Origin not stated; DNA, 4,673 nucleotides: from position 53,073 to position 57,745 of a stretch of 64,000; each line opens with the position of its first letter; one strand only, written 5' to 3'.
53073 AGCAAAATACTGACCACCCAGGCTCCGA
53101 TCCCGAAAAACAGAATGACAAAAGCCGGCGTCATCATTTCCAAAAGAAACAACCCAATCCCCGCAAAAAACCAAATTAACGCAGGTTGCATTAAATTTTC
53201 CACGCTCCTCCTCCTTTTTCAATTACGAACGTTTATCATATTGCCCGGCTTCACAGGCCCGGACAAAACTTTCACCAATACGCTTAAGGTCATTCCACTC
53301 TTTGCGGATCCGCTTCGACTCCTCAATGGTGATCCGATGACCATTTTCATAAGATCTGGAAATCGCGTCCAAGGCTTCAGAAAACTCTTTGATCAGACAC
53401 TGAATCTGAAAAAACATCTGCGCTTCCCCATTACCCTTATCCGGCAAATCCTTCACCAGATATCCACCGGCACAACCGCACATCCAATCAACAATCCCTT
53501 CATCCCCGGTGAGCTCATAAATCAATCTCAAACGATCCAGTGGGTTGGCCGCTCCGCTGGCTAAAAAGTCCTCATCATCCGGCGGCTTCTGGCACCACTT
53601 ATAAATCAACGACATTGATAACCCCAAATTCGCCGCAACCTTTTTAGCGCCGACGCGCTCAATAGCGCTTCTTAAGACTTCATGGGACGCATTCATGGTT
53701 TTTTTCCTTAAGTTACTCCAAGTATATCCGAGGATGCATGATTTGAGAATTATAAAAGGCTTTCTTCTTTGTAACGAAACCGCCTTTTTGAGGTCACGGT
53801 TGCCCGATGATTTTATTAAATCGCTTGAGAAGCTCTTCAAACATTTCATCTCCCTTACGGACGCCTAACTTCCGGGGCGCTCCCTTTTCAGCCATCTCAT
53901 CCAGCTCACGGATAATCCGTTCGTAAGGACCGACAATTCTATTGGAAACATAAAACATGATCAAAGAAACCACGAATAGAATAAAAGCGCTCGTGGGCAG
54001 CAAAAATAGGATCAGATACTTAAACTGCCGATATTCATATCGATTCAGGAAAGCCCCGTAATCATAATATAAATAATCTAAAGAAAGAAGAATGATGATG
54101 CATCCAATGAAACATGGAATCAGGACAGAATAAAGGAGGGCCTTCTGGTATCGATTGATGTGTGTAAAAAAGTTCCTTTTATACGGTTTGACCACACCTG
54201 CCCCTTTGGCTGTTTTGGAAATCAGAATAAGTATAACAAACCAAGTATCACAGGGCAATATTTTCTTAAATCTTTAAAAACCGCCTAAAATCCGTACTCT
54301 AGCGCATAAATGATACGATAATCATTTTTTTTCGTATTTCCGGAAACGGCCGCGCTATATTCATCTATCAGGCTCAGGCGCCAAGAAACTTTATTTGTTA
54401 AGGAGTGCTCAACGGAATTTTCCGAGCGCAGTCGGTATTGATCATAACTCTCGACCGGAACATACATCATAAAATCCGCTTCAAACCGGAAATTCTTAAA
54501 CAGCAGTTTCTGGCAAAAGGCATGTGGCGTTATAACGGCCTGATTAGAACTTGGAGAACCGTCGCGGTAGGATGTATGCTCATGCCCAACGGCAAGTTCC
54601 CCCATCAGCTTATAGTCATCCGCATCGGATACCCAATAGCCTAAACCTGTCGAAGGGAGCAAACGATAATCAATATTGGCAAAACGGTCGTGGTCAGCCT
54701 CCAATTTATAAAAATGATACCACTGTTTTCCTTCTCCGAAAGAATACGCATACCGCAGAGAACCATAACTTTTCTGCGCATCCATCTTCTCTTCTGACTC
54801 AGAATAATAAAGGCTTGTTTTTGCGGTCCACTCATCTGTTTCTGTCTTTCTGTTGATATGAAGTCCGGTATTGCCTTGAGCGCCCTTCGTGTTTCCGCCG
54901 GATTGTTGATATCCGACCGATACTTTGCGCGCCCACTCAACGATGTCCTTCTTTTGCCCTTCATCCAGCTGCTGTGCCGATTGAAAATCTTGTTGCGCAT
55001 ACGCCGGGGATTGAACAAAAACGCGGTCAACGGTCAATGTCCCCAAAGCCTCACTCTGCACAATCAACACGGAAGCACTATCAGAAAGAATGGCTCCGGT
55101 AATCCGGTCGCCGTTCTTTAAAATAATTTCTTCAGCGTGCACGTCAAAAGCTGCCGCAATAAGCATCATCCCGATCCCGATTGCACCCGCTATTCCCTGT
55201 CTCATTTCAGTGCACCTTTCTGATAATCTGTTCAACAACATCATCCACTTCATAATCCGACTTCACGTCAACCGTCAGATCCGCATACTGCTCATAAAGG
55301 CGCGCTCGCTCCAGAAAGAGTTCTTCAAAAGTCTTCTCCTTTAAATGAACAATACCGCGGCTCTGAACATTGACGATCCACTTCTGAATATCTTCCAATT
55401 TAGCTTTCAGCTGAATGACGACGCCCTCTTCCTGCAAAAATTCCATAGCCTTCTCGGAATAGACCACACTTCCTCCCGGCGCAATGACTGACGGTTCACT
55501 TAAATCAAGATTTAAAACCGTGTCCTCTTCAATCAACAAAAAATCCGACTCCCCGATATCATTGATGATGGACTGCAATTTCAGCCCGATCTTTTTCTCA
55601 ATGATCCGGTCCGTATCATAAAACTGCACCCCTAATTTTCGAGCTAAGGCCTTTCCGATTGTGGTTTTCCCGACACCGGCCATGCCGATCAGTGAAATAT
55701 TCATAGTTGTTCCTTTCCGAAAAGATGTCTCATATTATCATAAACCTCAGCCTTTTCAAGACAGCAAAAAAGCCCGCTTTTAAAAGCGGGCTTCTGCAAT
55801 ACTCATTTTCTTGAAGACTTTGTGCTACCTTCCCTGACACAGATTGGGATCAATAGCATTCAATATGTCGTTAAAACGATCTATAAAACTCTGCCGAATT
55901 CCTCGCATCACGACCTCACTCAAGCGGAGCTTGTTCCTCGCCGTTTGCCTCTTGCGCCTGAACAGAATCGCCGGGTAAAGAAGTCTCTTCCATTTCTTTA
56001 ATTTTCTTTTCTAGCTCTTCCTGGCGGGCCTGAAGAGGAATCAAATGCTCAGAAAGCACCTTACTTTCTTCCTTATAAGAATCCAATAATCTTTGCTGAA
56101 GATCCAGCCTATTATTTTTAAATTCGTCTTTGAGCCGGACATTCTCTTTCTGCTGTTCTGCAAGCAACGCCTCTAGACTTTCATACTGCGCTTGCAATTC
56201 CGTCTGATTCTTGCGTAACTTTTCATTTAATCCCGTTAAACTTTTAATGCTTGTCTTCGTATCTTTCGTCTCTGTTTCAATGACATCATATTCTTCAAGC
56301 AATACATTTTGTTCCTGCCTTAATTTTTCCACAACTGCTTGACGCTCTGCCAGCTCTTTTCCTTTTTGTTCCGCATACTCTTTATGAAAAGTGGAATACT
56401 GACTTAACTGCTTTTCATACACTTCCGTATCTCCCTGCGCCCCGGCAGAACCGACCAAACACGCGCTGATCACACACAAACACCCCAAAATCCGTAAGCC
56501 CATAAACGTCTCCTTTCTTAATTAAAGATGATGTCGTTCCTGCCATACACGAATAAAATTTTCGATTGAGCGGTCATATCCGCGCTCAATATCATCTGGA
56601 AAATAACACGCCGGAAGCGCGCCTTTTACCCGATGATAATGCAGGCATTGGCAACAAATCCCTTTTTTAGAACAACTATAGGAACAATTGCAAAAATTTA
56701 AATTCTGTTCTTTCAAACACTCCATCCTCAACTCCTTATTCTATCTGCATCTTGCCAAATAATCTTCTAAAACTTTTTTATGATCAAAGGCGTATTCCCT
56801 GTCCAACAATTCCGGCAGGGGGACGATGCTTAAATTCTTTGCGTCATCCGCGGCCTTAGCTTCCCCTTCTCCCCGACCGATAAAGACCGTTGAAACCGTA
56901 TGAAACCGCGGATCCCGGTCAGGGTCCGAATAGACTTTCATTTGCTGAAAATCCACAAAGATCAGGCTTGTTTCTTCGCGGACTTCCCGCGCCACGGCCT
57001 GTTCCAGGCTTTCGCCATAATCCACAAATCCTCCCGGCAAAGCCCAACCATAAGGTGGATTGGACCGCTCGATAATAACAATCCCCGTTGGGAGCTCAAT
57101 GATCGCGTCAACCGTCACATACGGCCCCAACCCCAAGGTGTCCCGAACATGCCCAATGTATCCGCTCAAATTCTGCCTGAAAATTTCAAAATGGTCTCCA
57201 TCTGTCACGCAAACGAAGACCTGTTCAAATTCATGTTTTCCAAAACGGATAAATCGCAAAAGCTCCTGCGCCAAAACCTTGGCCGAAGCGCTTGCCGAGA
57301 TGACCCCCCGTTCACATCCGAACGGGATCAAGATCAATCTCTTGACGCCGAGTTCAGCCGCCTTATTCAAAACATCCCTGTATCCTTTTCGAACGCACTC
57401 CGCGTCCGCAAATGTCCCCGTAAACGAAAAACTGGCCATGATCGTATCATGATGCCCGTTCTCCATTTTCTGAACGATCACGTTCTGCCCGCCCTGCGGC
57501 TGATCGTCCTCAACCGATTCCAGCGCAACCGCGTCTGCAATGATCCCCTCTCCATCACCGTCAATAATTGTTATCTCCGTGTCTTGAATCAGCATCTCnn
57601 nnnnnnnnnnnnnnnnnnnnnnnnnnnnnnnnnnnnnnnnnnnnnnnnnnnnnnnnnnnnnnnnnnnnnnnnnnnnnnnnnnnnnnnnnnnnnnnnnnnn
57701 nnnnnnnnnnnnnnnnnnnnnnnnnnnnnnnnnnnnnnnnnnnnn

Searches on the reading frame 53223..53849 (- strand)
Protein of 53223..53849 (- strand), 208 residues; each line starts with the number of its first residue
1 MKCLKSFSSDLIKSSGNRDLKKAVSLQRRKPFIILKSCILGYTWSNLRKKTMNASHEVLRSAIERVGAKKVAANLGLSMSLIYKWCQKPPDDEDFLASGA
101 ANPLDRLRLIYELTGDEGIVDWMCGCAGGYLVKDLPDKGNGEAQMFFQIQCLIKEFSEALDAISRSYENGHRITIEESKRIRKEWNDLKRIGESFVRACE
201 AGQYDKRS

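Call 26: search_protein_families(library=pfam, proteins=[window:53223-53849:-])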
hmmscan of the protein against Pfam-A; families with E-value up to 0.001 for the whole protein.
window:53223-53849:- (208 aa): 1 family
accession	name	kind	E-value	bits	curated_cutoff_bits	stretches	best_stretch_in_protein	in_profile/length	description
PF06892.16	Phage_CP76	-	4.3e-05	23.9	26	1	104-190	47-134/146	Phage regulatory protein CII (CP76)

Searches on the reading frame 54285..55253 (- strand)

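Call 57: search_protein_families(library=pfam, proteins=[window:54285-55253:-])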
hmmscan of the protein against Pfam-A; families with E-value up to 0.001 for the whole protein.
window:54285-55253:- (322 aa): 1 family
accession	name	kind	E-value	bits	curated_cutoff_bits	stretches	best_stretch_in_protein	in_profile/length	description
PF04338.18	DUF481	-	1.3e-31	110.7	21.1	1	111-322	1-210/210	Protein of unknown function, DUF481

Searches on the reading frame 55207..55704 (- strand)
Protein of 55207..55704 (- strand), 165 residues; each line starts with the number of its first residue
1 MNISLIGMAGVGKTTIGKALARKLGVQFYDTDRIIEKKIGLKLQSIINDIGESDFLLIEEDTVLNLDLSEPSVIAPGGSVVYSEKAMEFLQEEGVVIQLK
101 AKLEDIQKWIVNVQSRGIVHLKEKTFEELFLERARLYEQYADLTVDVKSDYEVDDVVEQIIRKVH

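Call 57: search_protein_families(library=pfam, proteins=[window:55207-55704:-])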
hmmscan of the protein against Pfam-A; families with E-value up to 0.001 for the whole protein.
window:55207-55704:- (165 aa): 6 families
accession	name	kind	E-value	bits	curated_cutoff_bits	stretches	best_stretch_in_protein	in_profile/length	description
PF01202.28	SKI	-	7e-33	114.4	22.1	1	10-163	2-157/159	Shikimate kinase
PF13189.12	Cytidylate_kin2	-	6.1e-06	27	28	1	3-36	2-34/176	Cytidylate kinase-like family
PF13238.12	AAA_18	-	7.4e-05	23.6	29.4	1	3-31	1-31/128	AAA domain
PF05496.18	RuvB_N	-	0.0001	22.6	27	1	4-65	37-97/159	Holliday junction DNA helicase RuvB P-loop domain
PF00004.35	AAA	-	0.00025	21.9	21.2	1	5-32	3-30/131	ATPase family associated with various cellular activities (AAA)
PF02224.24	Cytidylate_kin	-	0.00037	20.7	26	0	3-60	1-58/211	Cytidylate kinase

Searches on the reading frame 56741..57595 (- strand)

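Call 57: search_protein_families(library=pfam, proteins=[window:56741-57595:-])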
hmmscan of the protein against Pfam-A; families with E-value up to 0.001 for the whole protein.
window:56741-57595:- (284 aa): 1 family
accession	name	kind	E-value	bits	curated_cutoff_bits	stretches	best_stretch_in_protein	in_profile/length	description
PF00293.34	NUDIX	-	4.6e-20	72.4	21.1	1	160-278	4-133/134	NUDIX domain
